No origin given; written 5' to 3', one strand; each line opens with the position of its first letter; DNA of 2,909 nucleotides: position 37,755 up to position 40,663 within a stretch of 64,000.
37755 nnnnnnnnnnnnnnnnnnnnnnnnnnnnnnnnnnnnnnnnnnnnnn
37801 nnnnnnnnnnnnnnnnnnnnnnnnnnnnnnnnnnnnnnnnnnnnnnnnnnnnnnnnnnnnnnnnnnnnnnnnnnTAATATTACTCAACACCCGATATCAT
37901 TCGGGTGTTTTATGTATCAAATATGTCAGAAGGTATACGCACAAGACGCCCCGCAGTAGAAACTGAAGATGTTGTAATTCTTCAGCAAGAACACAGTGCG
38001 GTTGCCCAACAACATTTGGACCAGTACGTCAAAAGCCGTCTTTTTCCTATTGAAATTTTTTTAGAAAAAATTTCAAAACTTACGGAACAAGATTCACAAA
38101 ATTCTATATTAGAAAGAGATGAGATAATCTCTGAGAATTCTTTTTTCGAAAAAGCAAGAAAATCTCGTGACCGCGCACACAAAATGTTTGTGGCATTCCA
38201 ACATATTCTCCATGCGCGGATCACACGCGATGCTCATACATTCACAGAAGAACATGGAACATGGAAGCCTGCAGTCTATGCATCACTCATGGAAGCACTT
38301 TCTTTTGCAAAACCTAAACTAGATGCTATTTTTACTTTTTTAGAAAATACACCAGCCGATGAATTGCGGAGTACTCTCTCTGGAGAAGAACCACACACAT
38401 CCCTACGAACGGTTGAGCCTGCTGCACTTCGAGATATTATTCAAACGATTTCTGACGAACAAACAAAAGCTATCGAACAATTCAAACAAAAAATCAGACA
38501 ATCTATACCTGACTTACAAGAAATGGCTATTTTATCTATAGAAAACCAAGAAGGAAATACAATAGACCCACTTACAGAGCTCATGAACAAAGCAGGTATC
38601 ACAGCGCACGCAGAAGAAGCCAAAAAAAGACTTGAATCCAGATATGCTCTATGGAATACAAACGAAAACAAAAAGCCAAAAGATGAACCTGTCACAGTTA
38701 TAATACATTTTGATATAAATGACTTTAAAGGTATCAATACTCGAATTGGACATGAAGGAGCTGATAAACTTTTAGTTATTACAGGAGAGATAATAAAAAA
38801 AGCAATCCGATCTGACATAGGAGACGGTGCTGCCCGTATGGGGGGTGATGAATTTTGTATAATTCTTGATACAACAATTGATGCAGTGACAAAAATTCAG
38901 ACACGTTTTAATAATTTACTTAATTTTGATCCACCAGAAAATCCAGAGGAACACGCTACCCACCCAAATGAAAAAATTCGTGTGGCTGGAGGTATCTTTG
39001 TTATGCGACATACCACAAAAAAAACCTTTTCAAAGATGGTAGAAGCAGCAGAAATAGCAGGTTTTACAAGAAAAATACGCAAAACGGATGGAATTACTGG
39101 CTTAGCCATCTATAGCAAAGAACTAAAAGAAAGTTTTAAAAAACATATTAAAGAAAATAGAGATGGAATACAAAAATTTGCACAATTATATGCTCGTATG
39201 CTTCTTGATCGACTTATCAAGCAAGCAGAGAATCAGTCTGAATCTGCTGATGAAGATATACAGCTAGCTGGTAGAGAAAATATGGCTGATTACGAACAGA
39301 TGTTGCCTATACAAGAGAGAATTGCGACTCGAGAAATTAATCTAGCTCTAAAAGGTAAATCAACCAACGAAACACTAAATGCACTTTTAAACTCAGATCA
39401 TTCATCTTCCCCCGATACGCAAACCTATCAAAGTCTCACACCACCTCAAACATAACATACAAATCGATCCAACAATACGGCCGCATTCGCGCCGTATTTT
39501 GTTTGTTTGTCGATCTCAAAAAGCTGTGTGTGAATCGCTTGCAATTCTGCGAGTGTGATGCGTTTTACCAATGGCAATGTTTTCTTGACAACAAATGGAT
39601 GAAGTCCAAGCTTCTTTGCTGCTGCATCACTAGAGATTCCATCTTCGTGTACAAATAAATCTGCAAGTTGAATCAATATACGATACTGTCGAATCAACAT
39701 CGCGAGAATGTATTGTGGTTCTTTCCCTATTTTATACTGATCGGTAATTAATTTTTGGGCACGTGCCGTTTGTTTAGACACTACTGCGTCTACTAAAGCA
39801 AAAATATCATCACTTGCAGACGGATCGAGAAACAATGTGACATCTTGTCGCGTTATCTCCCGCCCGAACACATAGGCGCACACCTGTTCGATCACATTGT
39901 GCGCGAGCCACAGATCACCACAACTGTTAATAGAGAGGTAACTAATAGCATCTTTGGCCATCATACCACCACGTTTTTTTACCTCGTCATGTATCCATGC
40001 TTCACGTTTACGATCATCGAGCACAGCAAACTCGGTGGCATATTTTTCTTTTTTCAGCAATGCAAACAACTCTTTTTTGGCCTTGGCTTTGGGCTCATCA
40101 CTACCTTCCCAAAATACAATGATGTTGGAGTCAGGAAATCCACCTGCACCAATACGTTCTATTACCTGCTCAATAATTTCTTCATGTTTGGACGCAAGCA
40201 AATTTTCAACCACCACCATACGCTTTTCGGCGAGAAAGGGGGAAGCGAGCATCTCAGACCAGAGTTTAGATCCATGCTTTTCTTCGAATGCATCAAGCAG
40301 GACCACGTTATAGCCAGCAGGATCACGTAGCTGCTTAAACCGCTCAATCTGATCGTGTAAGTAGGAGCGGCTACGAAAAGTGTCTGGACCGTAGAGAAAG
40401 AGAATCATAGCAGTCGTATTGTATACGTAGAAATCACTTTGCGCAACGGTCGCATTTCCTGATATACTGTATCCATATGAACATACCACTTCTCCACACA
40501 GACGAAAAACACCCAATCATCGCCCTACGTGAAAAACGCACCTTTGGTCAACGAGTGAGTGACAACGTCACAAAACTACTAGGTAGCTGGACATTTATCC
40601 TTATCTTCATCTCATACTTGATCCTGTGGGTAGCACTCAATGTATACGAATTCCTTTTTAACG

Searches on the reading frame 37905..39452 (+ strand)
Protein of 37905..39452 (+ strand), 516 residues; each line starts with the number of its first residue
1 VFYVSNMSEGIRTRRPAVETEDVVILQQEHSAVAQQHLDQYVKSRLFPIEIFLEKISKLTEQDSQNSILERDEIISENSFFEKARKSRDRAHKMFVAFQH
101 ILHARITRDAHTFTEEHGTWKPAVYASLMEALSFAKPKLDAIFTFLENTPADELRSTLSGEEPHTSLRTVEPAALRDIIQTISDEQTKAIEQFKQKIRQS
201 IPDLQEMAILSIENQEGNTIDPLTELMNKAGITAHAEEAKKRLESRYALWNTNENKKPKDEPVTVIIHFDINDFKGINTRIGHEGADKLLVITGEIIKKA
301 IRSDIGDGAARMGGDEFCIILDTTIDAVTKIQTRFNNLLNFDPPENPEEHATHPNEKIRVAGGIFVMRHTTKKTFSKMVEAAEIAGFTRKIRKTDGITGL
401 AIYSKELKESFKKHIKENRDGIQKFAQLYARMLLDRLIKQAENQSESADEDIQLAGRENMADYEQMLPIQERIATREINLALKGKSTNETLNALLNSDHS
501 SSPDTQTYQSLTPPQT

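Call 69: search_protein_families(library=pfam, max_evalue=0.0001, proteins=[window:37905-39452:+])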
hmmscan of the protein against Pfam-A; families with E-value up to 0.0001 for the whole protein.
window:37905-39452:+ (516 aa): 1 family
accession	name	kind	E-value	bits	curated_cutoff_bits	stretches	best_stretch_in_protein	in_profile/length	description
PF00990.26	GGDEF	-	1.5e-19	70.8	23.8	1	219-385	2-150/161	Diguanylate cyclase, GGDEF domain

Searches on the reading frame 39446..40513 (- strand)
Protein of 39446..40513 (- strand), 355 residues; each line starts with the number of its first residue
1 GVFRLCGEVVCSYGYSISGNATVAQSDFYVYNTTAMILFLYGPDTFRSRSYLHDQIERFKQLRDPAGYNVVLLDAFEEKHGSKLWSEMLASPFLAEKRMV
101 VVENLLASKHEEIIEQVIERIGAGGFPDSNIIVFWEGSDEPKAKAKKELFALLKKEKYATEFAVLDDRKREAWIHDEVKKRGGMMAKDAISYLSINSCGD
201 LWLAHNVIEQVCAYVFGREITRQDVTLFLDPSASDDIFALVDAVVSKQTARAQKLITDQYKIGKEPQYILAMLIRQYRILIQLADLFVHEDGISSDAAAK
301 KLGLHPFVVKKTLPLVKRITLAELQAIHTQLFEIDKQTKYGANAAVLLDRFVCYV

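Call 69: search_protein_families(library=pfam, max_evalue=0.0001, proteins=[window:39446-40513:-])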
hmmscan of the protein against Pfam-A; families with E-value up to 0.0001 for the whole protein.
window:39446-40513:- (355 aa): 1 family
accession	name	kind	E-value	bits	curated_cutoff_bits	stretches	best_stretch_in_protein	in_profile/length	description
PF21694.2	DNA_pol3_delta_C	-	3e-24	85.8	27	1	235-344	2-109/121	DNA polymerase III delta subunit, C-terminal domain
